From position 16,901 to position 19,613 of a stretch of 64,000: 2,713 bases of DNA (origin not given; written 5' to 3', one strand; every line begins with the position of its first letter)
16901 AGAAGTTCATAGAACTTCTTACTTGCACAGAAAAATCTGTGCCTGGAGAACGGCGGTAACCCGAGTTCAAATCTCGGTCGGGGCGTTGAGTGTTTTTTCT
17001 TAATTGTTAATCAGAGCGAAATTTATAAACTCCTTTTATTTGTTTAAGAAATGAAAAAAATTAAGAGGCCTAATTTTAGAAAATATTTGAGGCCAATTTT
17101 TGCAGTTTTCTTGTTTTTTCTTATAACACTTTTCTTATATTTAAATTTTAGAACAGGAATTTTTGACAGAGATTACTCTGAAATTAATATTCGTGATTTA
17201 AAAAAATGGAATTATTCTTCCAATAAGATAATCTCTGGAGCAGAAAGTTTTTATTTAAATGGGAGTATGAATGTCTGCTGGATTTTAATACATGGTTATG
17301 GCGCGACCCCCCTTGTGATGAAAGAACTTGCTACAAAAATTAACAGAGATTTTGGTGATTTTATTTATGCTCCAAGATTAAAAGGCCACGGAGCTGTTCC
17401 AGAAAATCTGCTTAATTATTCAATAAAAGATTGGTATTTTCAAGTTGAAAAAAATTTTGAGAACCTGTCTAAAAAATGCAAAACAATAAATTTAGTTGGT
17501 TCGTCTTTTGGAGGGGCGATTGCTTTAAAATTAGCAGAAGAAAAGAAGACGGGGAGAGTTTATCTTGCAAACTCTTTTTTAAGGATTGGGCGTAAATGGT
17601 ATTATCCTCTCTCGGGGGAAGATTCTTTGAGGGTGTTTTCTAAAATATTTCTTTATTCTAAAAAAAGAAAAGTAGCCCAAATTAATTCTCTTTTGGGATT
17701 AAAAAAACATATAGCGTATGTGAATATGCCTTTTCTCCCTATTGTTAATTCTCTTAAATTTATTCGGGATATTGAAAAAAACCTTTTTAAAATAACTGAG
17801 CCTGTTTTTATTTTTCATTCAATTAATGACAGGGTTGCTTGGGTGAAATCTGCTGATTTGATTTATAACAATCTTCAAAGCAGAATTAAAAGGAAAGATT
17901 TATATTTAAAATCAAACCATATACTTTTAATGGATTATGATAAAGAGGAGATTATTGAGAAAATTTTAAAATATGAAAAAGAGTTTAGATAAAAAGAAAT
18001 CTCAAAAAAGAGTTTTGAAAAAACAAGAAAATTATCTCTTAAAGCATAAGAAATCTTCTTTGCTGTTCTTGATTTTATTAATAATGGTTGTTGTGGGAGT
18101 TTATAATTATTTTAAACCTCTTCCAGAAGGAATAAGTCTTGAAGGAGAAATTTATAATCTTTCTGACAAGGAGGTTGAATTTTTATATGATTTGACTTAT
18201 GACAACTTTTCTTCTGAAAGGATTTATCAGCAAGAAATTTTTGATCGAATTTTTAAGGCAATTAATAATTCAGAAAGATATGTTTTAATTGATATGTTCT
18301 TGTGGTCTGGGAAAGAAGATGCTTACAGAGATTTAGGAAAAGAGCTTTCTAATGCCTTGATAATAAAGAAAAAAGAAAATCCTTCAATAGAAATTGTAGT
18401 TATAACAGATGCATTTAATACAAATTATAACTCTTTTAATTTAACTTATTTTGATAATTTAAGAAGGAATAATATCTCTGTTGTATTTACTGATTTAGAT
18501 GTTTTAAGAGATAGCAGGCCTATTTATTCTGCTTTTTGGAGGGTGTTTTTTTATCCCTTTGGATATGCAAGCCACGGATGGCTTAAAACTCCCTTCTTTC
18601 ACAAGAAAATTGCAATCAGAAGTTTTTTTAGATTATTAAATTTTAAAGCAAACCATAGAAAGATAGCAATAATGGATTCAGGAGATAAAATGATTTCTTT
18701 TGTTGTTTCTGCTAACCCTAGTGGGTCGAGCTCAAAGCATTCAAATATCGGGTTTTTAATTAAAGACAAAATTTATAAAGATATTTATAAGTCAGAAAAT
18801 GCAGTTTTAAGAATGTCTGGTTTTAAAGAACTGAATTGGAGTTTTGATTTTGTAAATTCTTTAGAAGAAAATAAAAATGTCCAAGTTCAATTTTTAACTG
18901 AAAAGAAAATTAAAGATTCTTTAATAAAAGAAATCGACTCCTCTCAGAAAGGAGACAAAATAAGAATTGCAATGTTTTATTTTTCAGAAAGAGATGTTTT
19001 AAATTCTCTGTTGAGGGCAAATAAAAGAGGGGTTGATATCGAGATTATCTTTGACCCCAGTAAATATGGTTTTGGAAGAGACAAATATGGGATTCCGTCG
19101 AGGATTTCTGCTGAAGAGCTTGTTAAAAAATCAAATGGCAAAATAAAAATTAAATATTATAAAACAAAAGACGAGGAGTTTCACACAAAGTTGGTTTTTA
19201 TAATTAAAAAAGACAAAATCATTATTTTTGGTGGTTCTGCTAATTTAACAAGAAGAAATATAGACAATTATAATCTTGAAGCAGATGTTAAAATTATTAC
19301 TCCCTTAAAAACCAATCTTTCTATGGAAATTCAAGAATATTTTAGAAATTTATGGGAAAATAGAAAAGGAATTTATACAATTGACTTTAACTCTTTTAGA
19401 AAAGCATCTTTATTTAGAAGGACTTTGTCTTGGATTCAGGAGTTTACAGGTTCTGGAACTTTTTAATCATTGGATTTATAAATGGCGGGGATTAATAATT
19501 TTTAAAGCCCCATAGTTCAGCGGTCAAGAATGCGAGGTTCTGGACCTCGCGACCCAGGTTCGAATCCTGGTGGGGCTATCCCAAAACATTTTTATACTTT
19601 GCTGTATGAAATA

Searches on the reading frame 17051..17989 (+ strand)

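Call 81: search_protein_families(library=pfam, max_evalue=0.0001, proteins=[window:17051-17989:+])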
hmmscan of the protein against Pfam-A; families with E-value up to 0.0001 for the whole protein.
window:17051-17989:+ (313 aa): 2 families
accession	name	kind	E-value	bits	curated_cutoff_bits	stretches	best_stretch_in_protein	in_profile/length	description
PF12146.15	Hydrolase_4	-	3.1e-11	43.5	27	1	78-295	8-237/239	Serine aminopeptidase, S33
PF12697.13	Abhydrolase_6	-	6.1e-06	27.5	26.3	1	78-174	2-93/217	Alpha/beta hydrolase family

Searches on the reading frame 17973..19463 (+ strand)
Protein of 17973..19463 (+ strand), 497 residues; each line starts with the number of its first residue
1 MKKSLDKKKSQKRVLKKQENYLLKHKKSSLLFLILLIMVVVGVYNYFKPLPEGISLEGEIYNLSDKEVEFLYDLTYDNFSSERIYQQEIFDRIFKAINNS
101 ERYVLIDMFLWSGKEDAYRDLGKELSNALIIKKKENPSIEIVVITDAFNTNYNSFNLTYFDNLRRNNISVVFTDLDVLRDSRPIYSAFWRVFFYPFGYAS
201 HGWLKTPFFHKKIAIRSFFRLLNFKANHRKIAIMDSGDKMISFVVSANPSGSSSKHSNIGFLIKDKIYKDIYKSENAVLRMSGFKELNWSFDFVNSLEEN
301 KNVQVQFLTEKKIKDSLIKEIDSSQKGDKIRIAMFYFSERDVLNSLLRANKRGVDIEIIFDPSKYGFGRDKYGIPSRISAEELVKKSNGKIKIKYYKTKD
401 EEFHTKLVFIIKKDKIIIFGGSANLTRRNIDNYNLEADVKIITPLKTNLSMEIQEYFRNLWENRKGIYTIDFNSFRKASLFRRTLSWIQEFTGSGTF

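Call 81: search_protein_families(library=pfam, max_evalue=0.0001, proteins=[window:17973-19463:+])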
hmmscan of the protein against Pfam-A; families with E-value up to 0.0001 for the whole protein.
window:17973-19463:+ (497 aa): 2 families
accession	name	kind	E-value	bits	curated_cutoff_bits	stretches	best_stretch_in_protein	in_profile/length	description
PF13091.12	PLDc_2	-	2.3e-28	99.1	27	1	317-461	1-132/132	PLD-like domain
PF13090.12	PP_kinase_C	-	7e-06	26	25.8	0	310-469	9-151/172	Polyphosphate kinase C-terminal domain 2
